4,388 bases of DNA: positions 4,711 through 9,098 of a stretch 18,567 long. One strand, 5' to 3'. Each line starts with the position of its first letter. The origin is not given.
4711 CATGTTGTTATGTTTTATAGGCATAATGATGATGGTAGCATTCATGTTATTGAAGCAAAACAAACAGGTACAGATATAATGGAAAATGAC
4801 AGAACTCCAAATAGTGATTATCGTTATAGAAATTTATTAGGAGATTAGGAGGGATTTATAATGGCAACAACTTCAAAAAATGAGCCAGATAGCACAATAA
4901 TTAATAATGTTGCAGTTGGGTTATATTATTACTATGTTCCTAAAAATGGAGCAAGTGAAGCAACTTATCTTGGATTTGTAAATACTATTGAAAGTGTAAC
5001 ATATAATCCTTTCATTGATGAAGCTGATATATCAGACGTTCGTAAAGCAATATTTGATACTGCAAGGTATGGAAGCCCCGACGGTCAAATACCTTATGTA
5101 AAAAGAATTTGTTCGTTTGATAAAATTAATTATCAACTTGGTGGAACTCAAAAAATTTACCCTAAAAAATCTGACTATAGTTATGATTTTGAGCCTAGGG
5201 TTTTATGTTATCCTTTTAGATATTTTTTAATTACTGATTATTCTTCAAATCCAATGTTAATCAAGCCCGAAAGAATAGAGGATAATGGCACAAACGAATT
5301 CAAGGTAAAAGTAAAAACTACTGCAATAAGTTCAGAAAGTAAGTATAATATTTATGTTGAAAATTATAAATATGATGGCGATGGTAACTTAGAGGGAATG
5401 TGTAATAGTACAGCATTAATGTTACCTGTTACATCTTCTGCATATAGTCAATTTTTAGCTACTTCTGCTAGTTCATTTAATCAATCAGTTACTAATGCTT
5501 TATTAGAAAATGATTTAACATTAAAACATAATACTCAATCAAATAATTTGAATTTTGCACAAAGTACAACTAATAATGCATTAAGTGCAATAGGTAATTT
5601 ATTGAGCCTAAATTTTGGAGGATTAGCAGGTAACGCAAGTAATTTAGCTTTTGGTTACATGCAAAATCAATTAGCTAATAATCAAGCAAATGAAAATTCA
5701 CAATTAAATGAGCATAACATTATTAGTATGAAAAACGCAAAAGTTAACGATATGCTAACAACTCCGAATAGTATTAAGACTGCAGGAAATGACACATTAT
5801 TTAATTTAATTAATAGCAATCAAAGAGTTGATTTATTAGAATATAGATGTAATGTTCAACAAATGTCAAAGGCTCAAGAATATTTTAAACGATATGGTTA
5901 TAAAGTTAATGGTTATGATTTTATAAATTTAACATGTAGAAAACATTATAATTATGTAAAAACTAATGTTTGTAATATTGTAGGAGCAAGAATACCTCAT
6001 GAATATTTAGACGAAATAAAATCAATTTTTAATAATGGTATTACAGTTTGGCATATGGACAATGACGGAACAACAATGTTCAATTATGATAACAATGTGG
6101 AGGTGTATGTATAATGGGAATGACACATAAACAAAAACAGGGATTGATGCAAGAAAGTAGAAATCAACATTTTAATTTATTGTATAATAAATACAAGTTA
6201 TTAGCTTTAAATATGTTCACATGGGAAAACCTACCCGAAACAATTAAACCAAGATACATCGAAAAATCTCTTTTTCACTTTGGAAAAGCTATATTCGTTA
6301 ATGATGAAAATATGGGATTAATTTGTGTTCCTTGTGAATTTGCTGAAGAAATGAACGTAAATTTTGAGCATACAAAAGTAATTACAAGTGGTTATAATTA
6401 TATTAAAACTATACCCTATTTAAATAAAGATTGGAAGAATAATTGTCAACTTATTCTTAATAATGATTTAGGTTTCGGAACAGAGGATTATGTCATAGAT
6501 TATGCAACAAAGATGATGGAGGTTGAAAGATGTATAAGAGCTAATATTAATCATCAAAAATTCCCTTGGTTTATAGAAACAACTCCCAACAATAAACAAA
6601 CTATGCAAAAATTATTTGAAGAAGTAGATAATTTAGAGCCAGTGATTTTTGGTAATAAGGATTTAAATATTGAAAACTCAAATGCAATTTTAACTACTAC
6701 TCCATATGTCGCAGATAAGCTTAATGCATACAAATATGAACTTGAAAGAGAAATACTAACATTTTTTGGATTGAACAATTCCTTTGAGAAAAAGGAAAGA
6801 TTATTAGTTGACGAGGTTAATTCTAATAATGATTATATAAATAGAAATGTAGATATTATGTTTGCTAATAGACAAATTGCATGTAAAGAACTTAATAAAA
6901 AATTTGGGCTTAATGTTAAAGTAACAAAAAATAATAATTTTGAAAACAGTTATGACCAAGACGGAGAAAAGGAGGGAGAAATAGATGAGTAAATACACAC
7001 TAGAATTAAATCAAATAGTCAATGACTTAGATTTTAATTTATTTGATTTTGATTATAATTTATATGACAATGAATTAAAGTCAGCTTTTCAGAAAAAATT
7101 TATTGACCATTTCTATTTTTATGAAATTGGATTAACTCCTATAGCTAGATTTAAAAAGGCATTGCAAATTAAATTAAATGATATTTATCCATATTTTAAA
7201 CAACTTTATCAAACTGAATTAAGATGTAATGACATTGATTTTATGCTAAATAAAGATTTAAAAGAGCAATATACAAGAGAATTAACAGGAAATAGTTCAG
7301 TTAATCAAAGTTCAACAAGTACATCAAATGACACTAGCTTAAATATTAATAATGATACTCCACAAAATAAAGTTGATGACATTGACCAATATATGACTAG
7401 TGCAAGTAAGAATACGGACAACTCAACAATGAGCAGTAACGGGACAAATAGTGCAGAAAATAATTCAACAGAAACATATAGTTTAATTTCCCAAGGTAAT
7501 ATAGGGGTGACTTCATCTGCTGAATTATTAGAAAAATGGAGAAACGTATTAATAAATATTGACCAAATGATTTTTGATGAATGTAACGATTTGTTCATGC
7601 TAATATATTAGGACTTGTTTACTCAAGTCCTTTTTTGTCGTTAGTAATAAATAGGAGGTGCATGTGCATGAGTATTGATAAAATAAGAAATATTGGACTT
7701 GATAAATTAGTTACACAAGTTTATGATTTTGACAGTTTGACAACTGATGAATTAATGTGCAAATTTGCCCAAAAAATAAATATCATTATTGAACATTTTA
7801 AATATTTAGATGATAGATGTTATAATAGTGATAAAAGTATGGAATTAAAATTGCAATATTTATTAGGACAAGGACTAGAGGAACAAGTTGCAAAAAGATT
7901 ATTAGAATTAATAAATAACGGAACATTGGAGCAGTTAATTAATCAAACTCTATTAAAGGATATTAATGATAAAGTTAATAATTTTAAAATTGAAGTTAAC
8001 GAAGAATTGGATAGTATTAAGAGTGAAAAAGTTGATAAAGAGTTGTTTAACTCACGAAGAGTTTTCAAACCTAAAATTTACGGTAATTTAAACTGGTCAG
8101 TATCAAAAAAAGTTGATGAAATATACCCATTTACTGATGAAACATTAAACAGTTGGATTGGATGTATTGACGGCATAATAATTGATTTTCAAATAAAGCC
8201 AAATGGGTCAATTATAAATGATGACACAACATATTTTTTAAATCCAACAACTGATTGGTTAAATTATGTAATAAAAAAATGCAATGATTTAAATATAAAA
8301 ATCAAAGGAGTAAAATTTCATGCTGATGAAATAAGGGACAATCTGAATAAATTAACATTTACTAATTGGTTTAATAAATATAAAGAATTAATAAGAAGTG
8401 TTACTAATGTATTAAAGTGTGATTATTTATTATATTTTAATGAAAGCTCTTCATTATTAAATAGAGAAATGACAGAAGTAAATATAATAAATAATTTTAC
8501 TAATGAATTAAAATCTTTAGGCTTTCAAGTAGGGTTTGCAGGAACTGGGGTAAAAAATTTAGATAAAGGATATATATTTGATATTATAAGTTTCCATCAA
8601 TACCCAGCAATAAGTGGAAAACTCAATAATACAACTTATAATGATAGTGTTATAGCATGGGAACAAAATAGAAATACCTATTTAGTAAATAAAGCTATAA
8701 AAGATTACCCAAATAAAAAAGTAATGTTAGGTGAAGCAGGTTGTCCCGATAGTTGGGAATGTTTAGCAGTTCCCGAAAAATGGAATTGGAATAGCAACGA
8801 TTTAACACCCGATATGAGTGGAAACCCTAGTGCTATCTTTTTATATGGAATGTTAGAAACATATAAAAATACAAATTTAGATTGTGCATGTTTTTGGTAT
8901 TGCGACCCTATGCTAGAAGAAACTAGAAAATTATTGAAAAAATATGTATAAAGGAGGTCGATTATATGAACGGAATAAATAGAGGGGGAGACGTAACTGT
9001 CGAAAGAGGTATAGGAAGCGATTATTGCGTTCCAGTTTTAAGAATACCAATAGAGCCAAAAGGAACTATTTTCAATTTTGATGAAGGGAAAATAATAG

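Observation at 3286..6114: Tail-knob gene (phi29 gp9 homologue) split into two ORFs, with a lysozyme plus NlpC/P60 cassette fused to the N-terminal fragment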

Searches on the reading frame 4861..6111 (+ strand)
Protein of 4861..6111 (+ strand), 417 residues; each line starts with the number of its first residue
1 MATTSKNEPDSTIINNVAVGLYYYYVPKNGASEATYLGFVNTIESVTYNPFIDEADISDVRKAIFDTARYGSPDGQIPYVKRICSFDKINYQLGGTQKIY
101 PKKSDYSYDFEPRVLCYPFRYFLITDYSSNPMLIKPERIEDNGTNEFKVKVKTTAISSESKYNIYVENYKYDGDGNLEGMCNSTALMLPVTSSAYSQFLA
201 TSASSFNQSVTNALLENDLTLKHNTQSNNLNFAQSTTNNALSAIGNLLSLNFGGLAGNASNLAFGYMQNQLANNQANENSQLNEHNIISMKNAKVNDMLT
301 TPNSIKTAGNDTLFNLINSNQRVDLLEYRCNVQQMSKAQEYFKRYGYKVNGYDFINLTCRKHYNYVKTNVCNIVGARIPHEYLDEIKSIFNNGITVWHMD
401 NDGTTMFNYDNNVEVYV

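Call 6: search_protein_families(library=pfam, proteins=[window:4861-6111:+], max_evalue=0.01)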
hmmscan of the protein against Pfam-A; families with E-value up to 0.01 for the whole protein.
window:4861-6111:+ (417 aa): 1 family
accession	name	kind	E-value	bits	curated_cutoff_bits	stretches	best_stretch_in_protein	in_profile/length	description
PF20934.2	phi29_gp9_C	-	2.6e-24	86.3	27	1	79-405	150-444/449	Bacillus phage phi29, Tail knob protein gp9, C-terminal domain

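Call 8: search_dna_similar(query=window:4861-6111:+, collection=phages, mode=protein, max_rows=40)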
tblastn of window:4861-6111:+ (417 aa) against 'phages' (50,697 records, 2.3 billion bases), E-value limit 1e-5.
Records with a match: 167; places in all: 167; records where one place covers at least 80% of the query: 79.
Best place of each record, by identity: <60% 167.
By first word of the organism name: Bacillus 93; Clostridium 50; Bacteriophage 8; Streptococcus 5; Enterococcus 3; Bifidobacterium 2; Weissella 2; Rhizobium 2; Cytobacillus 1; Eggerthella 1.
By host as written in the record: - 22; Clostridium perfringens 21; Bacillus subtilis 13; Bacillus cereus 11; Bacillus thuringiensis subsp. kurstaki ATCC 33679 7; Bacillus thuringiensis subspecies kurstaki 6; Clostridium perfringens JCM 1290 4; Bacillus pumilus 4; and 44 more.
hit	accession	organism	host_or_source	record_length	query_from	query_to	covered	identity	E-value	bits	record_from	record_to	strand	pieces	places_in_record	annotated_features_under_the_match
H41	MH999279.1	Clostridium phage CPD2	Clostridium perfringens 2589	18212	21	415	95%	32.4%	4e-46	176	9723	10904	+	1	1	tail fibers protein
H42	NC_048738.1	Clostridium phage CPD2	Clostridium perfringens 2589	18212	21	415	95%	32.4%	4e-46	176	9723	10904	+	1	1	tail protein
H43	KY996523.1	Clostridium phage CPS1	Clostridium perfringens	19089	21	415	95%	32.2%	1e-46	177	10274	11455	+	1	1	tail fibers protein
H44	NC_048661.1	Clostridium phage CPS1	Clostridium perfringens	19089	21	415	95%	32.2%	1e-46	177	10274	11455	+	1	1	tail protein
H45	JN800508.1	Clostridium phage phi24R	Clostridium perfringens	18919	21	415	95%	31.9%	2e-46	176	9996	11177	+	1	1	tail protein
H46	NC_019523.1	Clostridium phage phi24R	Clostridium perfringens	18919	21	415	95%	31.9%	2e-46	176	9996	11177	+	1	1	tail protein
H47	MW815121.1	Clostridium phage vB_CpeP_HN02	chicken manure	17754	21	415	95%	31.9%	1e-45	174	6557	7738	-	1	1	tail protein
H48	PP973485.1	Clostridium phage CPP2_IH_BH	Clostridium perfringens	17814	21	415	95%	31.7%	2e-46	176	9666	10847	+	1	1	tail protein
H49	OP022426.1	Clostridium phage vB_CpeP_PM11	Clostridium perfringens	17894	21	415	95%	31.7%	9e-46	174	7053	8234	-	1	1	tail protein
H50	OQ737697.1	Clostridium phage cpp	Clostridium perfringens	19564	21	415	95%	31.7%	2e-45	174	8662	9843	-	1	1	lysozyme-peptidase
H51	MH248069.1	Clostridium phage CPS2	Clostridium perfringens ATCC 13124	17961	10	415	97%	30.5%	3e-35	144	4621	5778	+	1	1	tail protein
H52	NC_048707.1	Clostridium phage CPS2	Clostridium perfringens ATCC 13124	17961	10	415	97%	30.5%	3e-35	144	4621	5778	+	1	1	tail protein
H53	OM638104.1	Clostridium phage LPCPA6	Clostridium perfringens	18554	14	400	93%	30.4%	1e-38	154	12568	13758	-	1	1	hypothetical protein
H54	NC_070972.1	Clostridium phage LPCPA6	Clostridium perfringens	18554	14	400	93%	30.4%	1e-38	154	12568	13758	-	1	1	tail protein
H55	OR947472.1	Clostridium phage vB_CpeP_15N3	Clostridium perfringens CVCC1155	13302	4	410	98%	28.9%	3e-24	137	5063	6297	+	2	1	tail protein (x2)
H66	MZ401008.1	Clostridium phage CPQ9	Clostridium perfringens JCM 1290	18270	4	415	99%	27.9%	9e-29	124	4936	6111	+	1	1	tail protein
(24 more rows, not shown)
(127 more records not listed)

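Call 10: search_solved_structures(query=window:4861-6111:+, max_evalue=1, show_alignments=3)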
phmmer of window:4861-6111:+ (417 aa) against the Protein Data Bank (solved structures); distinct sequences matched with E-value up to 1: 1.
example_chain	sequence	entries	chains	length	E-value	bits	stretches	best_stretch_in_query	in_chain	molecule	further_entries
5fb4_A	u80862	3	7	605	7.9e-20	74.5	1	80-404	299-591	Distal tube protein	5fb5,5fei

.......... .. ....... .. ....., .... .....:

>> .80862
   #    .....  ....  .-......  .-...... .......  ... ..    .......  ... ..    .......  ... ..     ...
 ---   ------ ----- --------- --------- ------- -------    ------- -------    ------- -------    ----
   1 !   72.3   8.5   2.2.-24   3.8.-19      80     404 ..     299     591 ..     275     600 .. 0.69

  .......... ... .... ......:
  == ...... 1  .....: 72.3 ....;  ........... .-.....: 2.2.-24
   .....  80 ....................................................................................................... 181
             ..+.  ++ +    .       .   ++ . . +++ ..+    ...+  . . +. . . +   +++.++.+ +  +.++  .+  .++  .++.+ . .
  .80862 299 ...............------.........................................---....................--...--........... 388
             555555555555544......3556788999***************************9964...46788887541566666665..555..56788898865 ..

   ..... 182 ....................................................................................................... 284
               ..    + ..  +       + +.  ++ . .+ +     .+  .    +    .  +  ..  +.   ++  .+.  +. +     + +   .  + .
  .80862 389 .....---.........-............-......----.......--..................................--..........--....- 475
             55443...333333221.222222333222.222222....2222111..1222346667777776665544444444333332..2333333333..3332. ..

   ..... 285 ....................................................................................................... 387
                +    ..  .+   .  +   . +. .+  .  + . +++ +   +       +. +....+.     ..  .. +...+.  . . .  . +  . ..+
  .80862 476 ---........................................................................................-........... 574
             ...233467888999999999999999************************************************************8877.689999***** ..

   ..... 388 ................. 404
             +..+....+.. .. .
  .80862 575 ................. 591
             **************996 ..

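Call 23: find_homologous_proteins(query=window:4861-6111:+, max_evalue=0.00001)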
Query window:4861-6111:+ (417 aa): 626 proteins with E <= 0.00001 among 3282 candidates; the best 120 are listed.
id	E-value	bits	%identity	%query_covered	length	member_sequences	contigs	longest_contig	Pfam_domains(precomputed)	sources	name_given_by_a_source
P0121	3.4e-262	887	94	100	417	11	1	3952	PF20934.4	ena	-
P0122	2.9e-256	868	93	100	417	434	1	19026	PF20934.4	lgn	-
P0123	1.7e-172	592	65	100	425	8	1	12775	PF20934.4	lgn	-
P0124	2.1e-153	529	94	61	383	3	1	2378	PF20934.4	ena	-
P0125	2.7e-132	460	53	100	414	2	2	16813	PF20934.4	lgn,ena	-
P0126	4.5e-132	459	92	57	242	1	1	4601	PF20934.4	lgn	-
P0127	1.0e-131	458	54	100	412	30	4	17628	PF20934.4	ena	-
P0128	8.9e-131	455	51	98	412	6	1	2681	PF20934.4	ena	-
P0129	3.5e-129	449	54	100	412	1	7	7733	PF20934.4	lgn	-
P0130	9.3e-129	448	53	100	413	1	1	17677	PF20934.4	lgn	-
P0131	1.0e-128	448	52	96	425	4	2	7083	PF20934.4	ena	-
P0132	4.2e-128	446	53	100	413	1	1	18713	PF20934.4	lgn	-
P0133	7.6e-127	442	47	100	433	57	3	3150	PF20934.4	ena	-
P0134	1.2e-125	438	49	97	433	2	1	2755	PF20934.4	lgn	-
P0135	3.4e-125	436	48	100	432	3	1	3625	PF20934.4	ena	-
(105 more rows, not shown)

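Call 45: predict_structure(alignment_id=A2)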
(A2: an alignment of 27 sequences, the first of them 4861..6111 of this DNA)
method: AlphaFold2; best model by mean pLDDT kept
length: 417 residues; sequences in the alignment: 27
mean_pLDDT: 48.5   pTM: 0.36
mean pLDDT of the five models: 48.5, 41.0, 40.7, 40.1, 35.3
residues with pLDDT >= 90: 0; 70-90: 23; 50-70: 191; < 50: 203
segments of 3 or more residues with pLDDT < 50: 1-21, 32-44, 60-82, 127-130, 158-160, 176-208, 252-254, 293-325, 352-417
pLDDT, mean of each block of 10 residues (from residue 1): 38 40 55 41 51 59 45 40 56 68 57 56 53 63 73 58 67 49 23 30 43 60 66 59 53 51 64 67 61 44 28 28 49 59 55 33 25 37 44 26 29 28
secondary structure, 60 per line:
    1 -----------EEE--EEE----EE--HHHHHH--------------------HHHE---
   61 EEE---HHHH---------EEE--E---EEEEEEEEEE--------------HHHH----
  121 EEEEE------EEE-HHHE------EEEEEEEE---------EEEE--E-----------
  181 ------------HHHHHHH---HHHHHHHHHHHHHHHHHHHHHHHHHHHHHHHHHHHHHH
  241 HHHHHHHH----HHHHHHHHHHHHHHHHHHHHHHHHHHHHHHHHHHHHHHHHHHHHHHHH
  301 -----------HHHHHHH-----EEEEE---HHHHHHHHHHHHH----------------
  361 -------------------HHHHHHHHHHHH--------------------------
elements in order: E12-14 E17-19 H28-33 E61-63 H67-70 E80-82 E89-98 H113-116 E121-125 E132-134 E146-153 E163-166 H193-199 H203-248 H253-300 H312-318 E324-328 H332-344 H380-391

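Call 49: fold_search(model_id=the predicted structure, library=pdb)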
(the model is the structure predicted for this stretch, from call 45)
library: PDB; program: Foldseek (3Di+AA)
matches with E <= 10: 155; with E <= 0.001: 0
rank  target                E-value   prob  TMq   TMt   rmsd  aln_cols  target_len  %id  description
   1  5fb5_B                1.6e-03  0.98  0.25  0.19  28.2       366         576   19  Crystal structure of the bacteriophage phi29 tail knob protein gp9 (released 2016-06-22)
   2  5fb4_A                1.7e-02  0.96  0.24  0.20  25.3       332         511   20  Crystal structure of the bacteriophage phi29 tail knob protein gp9 truncation variant (released 2016-06-22)
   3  5fei_B                2.0e-02  0.98  0.17  0.14   4.5        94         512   24  Crystal structure of the bacteriophage phi29 tail knob protein gp9 truncation variant (released 2016-06-22)
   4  5fei_A                2.2e-02  0.93  0.24  0.20  25.4       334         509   20  Crystal structure of the bacteriophage phi29 tail knob protein gp9 truncation variant (released 2016-06-22)
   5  5fb4_B                2.3e-02  0.97  0.17  0.14   6.2       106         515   21  Crystal structure of the bacteriophage phi29 tail knob protein gp9 truncation variant (released 2016-06-22)
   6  5fb4_C                2.6e-02  0.95  0.18  0.15   6.2       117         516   17  Crystal structure of the bacteriophage phi29 tail knob protein gp9 truncation variant (released 2016-06-22)
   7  8hqs_B                5.5e-02  0.33  0.11  0.11  16.2       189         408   14  Cryo-EM structure of 8-subunit Smc5/6 head region (released 2024-06-19)
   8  8i4w_B                8.8e-02  0.41  0.15  0.14  14.0       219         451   13  Cryo-EM structure of 5-subunit Smc5/6 head region (released 2024-06-26)
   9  8t8f_E                1.8e-01  0.41  0.17  0.20  14.4       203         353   11  Smc5/6 8mer (released 2023-11-15)
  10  4b9q_D                1.0e+00  0.08  0.10  0.07  18.2       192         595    9  Open conformation of ATP-bound Hsp70 homolog DnaK (released 2012-11-14)
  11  8t8f_D                1.0e+00  0.07  0.14  0.14  15.4       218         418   12  Smc5/6 8mer (released 2023-11-15)
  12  9ftl_a                1.2e+00  0.51  0.19  0.40  12.1       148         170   14  Asgard ESCRT-IIIB filament structure (released 2025-04-16)
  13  8dmo_A                1.5e+00  0.35  0.19  0.14  20.1       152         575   16  Structure of open, inward-facing MsbA from E. coli (released 2022-12-14)
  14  3hai_D                1.5e+00  0.08  0.11  0.15  22.9       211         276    8  Crystal structure of human PACSIN1 F-BAR domain (P21 lattice) (released 2009-06-16)
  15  8roh_A                1.7e+00  0.06  0.13  0.13  19.9       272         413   10  Human cohesin SMC3-HD(EQ)/RAD21-N complex - Apo conformation (released 2024-09-11)
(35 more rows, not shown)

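Call 62: search_protein_families(library=phrogs, proteins=[window:4861-6111:+], max_evalue=0.001)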
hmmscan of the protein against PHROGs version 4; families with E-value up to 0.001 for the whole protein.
window:4861-6111:+ (417 aa): 3 families
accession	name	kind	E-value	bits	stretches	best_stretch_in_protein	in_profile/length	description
phrog_16740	-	tail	6.7e-64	217.6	1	10-413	13-396/399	tail protein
phrog_2248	-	tail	3.3e-36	126.1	1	13-407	194-581/590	tail protein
phrog_9205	-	unknown function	6.7e-09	35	1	221-399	969-1131/1144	-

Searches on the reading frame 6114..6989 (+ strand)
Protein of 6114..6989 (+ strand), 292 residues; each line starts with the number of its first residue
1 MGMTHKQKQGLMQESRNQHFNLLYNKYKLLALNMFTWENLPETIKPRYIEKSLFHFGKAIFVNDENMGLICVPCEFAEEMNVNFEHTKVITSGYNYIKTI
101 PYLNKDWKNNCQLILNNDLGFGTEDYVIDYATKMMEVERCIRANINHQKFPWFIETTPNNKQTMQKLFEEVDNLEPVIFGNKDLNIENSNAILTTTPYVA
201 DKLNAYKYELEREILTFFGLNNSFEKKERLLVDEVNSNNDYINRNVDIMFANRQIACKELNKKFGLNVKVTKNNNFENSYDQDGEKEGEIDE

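Call 6: search_protein_families(library=pfam, proteins=[window:6114-6989:+], max_evalue=0.01)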
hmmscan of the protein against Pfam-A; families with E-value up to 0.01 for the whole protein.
window:6114-6989:+ (292 aa): 1 family
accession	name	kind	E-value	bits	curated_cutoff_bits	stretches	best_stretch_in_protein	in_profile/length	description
PF05352.17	Phage_connector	-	3.5e-54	184.6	25.6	1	12-273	9-277/281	Phage Connector (GP10)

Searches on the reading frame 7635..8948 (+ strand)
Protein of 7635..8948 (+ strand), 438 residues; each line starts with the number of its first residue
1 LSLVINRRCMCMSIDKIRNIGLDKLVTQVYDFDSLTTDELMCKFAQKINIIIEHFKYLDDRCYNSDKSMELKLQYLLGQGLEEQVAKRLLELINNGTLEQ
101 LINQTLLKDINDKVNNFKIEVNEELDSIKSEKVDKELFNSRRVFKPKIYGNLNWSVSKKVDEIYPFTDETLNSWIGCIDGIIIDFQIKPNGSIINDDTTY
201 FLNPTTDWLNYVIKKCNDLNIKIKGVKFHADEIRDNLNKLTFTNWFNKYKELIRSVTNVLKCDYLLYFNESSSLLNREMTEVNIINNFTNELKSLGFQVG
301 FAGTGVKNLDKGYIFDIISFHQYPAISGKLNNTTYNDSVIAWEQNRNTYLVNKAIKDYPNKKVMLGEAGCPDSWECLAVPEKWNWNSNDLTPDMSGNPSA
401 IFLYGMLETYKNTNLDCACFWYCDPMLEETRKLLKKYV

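Call 6: search_protein_families(library=pfam, proteins=[window:7635-8948:+], max_evalue=0.01)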
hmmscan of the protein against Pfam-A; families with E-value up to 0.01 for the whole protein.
window:7635-8948:+ (438 aa): 2 families
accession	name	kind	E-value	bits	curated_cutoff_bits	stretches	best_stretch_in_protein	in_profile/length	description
PF22612.2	GH113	-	0.0021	17.9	27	1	239-388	102-237/289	Glycoside Hydrolase Family 113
PF23199.1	DUF7060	-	0.0064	16.6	27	0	102-173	77-151/208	Domain of unknown function (DUF7060)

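Call 62: search_protein_families(library=phrogs, proteins=[window:7635-8948:+], max_evalue=0.001)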
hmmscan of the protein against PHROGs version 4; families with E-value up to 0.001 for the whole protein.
window:7635-8948:+ (438 aa): 1 family
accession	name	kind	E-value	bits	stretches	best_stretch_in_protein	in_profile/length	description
phrog_17212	-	connector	1.6e-12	47.8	1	13-130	6-117/631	pre-neck appendage protein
